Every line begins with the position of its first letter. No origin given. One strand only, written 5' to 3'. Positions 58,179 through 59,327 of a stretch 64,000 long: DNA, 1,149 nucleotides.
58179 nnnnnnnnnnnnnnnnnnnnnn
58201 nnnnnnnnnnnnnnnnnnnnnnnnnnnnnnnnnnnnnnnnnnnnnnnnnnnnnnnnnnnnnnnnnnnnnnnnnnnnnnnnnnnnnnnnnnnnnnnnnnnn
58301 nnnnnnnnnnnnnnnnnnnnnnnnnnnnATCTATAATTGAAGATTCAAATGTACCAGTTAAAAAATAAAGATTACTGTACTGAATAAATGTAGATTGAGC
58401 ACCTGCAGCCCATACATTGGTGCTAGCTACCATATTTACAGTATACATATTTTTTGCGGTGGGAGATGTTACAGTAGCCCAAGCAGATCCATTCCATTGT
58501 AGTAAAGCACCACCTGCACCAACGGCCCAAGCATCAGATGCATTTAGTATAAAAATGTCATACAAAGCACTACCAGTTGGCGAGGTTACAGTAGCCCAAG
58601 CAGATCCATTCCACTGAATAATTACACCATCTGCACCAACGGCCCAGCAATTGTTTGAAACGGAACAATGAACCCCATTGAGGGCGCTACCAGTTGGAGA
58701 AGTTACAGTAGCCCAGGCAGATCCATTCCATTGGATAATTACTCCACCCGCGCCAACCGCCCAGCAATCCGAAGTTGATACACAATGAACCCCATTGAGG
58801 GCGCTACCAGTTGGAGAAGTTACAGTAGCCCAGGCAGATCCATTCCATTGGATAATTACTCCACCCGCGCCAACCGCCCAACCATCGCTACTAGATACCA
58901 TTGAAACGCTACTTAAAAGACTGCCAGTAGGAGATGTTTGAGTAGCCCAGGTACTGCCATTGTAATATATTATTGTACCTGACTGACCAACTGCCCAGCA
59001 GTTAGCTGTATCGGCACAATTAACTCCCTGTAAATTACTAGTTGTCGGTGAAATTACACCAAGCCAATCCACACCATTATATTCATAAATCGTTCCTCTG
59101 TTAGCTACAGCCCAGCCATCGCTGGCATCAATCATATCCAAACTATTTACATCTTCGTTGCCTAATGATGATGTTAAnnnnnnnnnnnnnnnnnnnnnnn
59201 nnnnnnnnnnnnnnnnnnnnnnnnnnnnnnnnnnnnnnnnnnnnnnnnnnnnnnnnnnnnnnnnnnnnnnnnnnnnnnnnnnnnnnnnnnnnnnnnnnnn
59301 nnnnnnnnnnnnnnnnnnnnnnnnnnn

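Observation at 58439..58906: Near-identical 117-nt tandem duplications inside the giant pilin gene (candidate hotspot for blade-number variation)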

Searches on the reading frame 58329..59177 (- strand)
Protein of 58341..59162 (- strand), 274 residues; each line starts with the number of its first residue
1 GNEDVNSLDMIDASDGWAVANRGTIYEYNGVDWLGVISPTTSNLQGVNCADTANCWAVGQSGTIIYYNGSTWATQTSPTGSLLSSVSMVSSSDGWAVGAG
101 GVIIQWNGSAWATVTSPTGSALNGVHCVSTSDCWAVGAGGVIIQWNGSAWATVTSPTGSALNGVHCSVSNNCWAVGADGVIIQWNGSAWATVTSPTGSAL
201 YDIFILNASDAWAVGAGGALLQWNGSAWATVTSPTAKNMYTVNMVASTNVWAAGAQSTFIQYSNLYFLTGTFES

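Call 48: search_solved_structures(query=window:58341-59162:-, max_evalue=0.01)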
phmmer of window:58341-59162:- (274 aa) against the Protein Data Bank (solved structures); distinct sequences matched with E-value up to 0.01: 5.
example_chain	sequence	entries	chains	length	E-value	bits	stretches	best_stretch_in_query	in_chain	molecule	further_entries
5ojp_A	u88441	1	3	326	4.9e-06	29.1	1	21-257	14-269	Ycf48-like protein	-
5ojr_A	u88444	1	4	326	1.6e-05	27.3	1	21-256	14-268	Ycf48-like protein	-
2xbg_A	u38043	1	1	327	6.2e-05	25.5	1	28-256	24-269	YCF48-LIKE PROTEIN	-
5oj5_A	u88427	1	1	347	7.1e-05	25.3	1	28-256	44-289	Ycf48-like protein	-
9ya3_H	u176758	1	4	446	0.00011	24.6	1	61-229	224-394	TLAP2 (thioredoxin-like associated protein), TGME49_232130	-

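Call 60: predict_structure(alignment_id=A2)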
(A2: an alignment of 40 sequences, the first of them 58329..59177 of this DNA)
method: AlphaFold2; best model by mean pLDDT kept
length: 283 residues; sequences in the alignment: 40
mean_pLDDT: 94.8   pTM: 0.90
mean pLDDT of the five models: 94.8, 94.6, 94.5, 94.2, 94.1
residues with pLDDT >= 90: 260; 70-90: 5; 50-70: 14; < 50: 4
segments of 3 or more residues with pLDDT < 50: 271-273
pLDDT, mean of each block of 10 residues (from residue 1): 81 97 98 95 98 98 99 98 99 98 99 98 99 98 99 98 99 97 98 97 98 97 97 96 98 95 86 54 57
secondary structure, 60 per line:
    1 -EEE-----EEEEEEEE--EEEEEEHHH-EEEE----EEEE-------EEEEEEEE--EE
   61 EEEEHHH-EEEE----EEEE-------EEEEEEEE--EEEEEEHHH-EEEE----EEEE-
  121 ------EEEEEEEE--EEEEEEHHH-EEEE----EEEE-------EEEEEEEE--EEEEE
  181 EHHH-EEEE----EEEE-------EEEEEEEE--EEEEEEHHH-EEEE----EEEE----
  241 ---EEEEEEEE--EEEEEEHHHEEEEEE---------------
elements in order: E2-4 E10-17 E20-25 E30-33 E38-41 E49-56 E59-64 E69-72 E77-80 E88-95 E98-103 E108-111 E116-119 E127-134 E137-142 E147-150 E155-158 E166-173 E176-181 E186-189 E194-197 E205-212 E215-220 E225-228 E233-236 E244-251 E254-259 E263-268

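Call 62: fold_search(model_id=the predicted structure, library=pdb)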
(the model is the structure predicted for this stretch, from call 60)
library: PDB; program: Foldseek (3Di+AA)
matches with E <= 10: 1915; with E <= 0.001: 1668
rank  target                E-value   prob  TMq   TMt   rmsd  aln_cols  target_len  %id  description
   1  5ojr_D                2.6e-14  1.00  0.77  0.73   3.5       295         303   17  YCF48 bound to D1 peptide (released 2018-08-08)
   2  5oj5_A                3.6e-14  1.00  0.78  0.72   3.5       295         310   17  YCF48 bound to D1 peptide (released 2018-08-08)
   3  5ojr_B                6.7e-14  1.00  0.77  0.71   3.5       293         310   18  YCF48 bound to D1 peptide (released 2018-08-08)
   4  5ojr_C                8.2e-14  1.00  0.78  0.74   3.5       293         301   17  YCF48 bound to D1 peptide (released 2018-08-08)
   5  2xbg                  8.2e-14  1.00  0.77  0.72   3.7       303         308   16  Crystal Structure of YCF48 from Thermosynechococcus elongatus (released 2011-04-13)
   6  5ojr_A                1.1e-13  1.00  0.78  0.72   3.5       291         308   17  YCF48 bound to D1 peptide (released 2018-08-08)
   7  8am5_S                2.0e-13  1.00  0.76  0.71   3.7       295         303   18  RCII/PSI complex, class 3 (released 2023-08-16)
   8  5ojp_B                2.1e-13  1.00  0.78  0.74   3.5       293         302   17  YCF48 bound to D1 peptide (released 2018-08-08)
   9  5ojp_A                5.8e-13  1.00  0.78  0.72   4.0       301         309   17  YCF48 bound to D1 peptide (released 2018-08-08)
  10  5ojp_C                6.1e-13  1.00  0.78  0.74   3.5       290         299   17  YCF48 bound to D1 peptide (released 2018-08-08)
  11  5oj3_A                3.4e-12  1.00  0.73  0.65   4.2       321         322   16  YCF48 from Cyanidioschyzon merolae (released 2018-08-08)
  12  7big_A                5.8e-12  1.00  0.84  0.83   2.5       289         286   14  Crystal structure of v13WRAP-T, a 7-bladed designer protein (released 2021-09-22)
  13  5oj3_B                6.7e-12  1.00  0.75  0.67   3.7       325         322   15  YCF48 from Cyanidioschyzon merolae (released 2018-08-08)
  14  3dxm_C                1.9e-11  1.00  0.76  0.64   5.2       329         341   13  Structure of Bos taurus Arp2/3 Complex with Bound Inhibitor CK0993548 (released 2009-07-28)
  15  3dxk_C                2.2e-11  1.00  0.76  0.64   5.0       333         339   13  Structure of Bos Taurus Arp2/3 Complex with Bound Inhibitor CK0944636 (released 2009-07-28)
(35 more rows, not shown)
